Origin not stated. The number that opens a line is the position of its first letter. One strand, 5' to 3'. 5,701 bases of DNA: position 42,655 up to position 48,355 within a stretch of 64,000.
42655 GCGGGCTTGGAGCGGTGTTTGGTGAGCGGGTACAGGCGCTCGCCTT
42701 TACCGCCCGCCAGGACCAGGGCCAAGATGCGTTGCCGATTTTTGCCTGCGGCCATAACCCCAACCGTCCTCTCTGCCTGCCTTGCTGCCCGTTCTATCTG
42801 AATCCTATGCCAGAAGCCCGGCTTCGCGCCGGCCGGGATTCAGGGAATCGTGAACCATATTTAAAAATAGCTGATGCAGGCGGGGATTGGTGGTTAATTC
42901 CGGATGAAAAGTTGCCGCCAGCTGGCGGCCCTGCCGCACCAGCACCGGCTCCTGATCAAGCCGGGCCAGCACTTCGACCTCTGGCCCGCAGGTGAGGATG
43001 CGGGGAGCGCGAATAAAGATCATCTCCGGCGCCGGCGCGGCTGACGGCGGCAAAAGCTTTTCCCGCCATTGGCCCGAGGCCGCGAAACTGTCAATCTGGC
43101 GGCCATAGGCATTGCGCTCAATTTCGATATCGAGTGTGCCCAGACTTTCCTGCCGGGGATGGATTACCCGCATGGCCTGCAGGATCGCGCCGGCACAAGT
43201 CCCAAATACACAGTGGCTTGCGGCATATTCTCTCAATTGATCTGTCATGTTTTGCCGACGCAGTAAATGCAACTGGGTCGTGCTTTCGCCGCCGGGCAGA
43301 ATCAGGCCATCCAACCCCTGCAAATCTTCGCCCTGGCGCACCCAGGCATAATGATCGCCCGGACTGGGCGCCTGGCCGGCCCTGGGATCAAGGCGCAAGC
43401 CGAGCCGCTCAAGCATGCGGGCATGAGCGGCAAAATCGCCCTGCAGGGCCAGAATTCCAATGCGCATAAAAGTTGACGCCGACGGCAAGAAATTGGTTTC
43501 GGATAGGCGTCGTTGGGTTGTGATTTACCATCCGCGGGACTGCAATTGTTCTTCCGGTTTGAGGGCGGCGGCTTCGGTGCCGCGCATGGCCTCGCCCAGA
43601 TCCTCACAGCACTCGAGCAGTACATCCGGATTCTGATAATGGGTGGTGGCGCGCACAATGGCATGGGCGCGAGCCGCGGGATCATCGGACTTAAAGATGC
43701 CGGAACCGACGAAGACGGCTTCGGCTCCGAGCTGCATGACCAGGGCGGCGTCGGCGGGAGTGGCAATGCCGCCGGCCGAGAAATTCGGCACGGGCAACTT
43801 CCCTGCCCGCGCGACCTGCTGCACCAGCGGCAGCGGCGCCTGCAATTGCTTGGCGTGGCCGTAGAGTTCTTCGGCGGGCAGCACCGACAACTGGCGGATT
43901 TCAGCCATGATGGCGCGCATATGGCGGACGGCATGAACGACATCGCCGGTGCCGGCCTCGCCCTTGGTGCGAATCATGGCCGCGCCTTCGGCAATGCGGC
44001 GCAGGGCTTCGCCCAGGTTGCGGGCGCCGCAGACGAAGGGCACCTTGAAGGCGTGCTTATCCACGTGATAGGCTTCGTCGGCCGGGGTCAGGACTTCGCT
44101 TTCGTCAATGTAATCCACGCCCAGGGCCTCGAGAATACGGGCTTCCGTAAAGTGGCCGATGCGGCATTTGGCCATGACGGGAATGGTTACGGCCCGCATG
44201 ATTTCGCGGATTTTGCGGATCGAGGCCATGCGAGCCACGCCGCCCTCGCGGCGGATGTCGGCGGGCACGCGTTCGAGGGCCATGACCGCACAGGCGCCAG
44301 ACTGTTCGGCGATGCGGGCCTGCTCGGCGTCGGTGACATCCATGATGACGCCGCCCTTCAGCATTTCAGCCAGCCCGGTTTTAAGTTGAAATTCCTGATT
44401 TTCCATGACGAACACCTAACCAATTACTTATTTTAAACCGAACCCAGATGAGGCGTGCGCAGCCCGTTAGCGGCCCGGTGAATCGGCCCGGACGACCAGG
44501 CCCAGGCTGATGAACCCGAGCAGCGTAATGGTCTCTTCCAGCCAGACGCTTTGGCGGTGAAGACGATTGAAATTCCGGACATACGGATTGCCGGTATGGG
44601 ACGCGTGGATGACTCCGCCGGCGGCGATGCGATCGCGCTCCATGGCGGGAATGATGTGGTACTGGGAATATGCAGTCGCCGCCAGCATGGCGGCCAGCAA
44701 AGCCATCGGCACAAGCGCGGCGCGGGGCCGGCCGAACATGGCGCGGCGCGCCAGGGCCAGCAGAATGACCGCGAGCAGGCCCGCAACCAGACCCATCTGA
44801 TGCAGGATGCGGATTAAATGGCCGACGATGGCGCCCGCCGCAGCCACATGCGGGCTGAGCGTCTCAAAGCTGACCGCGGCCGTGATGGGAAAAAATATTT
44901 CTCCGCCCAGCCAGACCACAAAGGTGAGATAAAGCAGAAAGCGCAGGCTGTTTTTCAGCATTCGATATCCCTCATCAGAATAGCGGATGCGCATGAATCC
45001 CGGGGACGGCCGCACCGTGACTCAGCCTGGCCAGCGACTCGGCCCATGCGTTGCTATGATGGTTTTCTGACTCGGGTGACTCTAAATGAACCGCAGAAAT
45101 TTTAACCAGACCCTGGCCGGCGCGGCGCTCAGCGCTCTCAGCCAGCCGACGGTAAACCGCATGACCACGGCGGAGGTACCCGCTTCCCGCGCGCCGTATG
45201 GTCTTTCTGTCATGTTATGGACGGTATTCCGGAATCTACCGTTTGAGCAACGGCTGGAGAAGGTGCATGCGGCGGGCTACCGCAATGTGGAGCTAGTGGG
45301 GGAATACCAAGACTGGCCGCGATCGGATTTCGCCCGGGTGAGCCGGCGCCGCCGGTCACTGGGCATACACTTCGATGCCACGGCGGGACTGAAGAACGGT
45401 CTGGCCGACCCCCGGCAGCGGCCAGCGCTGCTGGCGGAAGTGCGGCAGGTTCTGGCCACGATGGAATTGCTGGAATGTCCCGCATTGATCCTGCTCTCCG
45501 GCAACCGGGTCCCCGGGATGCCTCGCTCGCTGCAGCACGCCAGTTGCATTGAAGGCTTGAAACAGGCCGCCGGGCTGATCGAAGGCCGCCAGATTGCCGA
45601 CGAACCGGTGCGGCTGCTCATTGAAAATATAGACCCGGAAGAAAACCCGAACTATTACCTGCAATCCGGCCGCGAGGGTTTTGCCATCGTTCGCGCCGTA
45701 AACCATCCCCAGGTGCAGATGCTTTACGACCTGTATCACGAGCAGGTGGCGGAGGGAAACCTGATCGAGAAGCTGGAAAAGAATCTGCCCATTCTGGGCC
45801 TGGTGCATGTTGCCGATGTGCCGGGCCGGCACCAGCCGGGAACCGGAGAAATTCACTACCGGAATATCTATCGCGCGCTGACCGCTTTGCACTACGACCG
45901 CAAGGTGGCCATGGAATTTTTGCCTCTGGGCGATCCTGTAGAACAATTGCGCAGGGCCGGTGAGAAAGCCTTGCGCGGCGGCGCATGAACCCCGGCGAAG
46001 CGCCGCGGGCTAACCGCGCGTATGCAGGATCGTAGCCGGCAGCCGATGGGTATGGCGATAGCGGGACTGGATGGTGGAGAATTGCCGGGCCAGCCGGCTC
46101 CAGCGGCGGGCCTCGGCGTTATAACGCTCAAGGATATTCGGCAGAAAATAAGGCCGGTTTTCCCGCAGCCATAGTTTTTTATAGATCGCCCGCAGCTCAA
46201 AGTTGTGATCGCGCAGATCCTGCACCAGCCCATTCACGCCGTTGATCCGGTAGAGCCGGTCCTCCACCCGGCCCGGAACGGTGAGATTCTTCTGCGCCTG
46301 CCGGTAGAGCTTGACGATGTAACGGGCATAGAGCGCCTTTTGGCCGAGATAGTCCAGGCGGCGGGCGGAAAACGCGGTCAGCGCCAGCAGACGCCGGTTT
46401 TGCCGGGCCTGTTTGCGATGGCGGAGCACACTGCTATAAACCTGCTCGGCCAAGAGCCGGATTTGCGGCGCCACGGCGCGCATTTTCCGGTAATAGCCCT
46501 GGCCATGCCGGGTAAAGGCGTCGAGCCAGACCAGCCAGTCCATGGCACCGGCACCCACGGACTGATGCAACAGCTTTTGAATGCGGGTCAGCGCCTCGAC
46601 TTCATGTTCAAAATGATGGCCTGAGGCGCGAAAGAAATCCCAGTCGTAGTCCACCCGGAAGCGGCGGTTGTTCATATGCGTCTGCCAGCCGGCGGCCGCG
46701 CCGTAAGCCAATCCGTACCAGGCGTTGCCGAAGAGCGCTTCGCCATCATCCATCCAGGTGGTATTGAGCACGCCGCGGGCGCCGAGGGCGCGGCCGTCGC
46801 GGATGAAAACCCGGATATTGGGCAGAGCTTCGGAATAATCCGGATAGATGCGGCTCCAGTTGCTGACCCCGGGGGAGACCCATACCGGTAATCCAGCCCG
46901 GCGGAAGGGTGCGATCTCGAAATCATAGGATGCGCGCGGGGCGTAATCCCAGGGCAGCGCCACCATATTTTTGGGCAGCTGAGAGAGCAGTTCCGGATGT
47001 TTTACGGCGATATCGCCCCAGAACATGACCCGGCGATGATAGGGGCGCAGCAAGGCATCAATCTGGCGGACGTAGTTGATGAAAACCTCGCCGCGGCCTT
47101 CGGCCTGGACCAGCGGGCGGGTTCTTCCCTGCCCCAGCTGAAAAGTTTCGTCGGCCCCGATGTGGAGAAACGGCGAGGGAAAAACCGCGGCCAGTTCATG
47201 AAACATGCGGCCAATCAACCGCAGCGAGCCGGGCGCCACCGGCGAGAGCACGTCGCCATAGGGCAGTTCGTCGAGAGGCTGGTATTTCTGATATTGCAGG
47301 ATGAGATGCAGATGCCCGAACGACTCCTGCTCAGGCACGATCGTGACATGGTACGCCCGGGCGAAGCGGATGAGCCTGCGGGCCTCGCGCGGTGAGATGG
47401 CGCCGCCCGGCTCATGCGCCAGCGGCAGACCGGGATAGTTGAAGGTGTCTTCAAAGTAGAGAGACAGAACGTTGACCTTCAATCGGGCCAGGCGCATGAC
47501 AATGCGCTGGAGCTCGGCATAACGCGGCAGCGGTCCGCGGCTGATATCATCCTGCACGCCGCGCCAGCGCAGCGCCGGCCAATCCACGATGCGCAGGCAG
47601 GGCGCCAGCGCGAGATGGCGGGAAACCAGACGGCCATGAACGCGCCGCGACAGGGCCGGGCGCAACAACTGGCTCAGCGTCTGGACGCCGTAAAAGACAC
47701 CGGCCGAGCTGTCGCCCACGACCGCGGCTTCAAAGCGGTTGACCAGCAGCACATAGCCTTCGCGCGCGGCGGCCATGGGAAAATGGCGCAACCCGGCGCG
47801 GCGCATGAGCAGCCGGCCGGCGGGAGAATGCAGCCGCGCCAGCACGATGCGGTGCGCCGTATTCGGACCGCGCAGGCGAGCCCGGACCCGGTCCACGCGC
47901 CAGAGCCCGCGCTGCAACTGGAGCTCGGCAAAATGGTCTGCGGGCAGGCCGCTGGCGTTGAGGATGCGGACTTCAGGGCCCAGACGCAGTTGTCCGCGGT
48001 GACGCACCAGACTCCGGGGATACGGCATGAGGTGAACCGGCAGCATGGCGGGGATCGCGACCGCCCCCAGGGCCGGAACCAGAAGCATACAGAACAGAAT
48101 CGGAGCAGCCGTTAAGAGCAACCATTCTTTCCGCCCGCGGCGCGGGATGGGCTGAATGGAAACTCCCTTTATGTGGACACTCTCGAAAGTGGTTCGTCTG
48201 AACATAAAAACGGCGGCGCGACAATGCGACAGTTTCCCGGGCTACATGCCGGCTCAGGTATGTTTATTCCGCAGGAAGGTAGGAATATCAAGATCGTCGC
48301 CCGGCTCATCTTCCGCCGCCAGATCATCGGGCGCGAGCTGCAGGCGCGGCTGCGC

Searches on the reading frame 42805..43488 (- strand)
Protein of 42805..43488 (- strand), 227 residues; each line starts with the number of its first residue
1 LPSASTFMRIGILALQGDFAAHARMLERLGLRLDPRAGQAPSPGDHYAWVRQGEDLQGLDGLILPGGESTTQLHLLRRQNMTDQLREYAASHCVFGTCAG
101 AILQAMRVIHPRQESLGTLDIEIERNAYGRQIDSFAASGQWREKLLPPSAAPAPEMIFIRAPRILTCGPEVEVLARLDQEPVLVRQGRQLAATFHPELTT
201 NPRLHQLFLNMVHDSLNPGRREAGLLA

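Call 9: search_protein_families(library=pfam, proteins=[window:42805-43488:-], max_evalue=0.001)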
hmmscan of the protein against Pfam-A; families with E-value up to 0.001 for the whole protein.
window:42805-43488:- (227 aa): 2 families
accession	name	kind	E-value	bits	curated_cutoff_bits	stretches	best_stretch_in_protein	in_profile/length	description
PF01174.25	SNO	-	4.9e-40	137.9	27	1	12-212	1-186/188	SNO glutamine amidotransferase family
PF07685.20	GATase_3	-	2.3e-07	31.1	27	1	48-127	28-119/196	CobB/CobQ-like glutamine amidotransferase domain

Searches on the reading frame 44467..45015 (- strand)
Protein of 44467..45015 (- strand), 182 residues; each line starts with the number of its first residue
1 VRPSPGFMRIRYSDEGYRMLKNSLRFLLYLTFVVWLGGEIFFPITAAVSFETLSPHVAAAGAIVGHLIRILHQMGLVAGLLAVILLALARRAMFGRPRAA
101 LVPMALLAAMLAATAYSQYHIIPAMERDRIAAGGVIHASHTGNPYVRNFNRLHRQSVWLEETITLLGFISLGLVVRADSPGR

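Call 9: search_protein_families(library=pfam, proteins=[window:44467-45015:-], max_evalue=0.001)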
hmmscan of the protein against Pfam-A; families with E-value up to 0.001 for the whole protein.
window:44467-45015:- (182 aa): 1 family
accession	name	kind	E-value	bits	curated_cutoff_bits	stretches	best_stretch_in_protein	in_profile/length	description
PF13664.11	DUF4149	-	7.6e-08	33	24.6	1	30-126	1-94/102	Domain of unknown function (DUF4149)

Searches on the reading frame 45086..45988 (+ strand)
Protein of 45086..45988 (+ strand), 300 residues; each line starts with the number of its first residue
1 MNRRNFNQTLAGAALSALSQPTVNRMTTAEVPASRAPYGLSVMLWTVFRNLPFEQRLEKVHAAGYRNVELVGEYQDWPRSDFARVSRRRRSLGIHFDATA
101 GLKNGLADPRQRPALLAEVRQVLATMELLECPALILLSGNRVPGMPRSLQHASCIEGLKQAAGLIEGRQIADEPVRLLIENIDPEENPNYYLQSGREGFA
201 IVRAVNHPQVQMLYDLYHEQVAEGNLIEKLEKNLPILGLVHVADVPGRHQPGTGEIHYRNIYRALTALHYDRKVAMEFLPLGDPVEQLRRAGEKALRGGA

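Call 9: search_protein_families(library=pfam, proteins=[window:45086-45988:+], max_evalue=0.001)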
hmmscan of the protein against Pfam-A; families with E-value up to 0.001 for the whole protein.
window:45086-45988:+ (300 aa): 1 family
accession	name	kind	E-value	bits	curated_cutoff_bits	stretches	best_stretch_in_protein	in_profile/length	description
PF01261.30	AP_endonuc_2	-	5.4e-23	82.4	31.1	1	57-278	1-229/249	Xylose isomerase-like TIM barrel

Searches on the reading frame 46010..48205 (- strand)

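Call 9: search_protein_families(library=pfam, proteins=[window:46010-48205:-], max_evalue=0.001)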
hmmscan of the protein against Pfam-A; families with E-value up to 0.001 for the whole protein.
window:46010-48205:- (731 aa): 2 families
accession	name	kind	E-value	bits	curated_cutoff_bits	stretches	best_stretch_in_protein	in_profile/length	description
PF00728.28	Glyco_hydro_20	-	4.1e-13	49.8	22.3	1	213-421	2-241/348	Glycosyl hydrolase family 20, catalytic domain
PF02838.20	Glyco_hydro_20b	-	1.5e-12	48.8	26.1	1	59-209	4-124/124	Glycosyl hydrolase family 20, domain 2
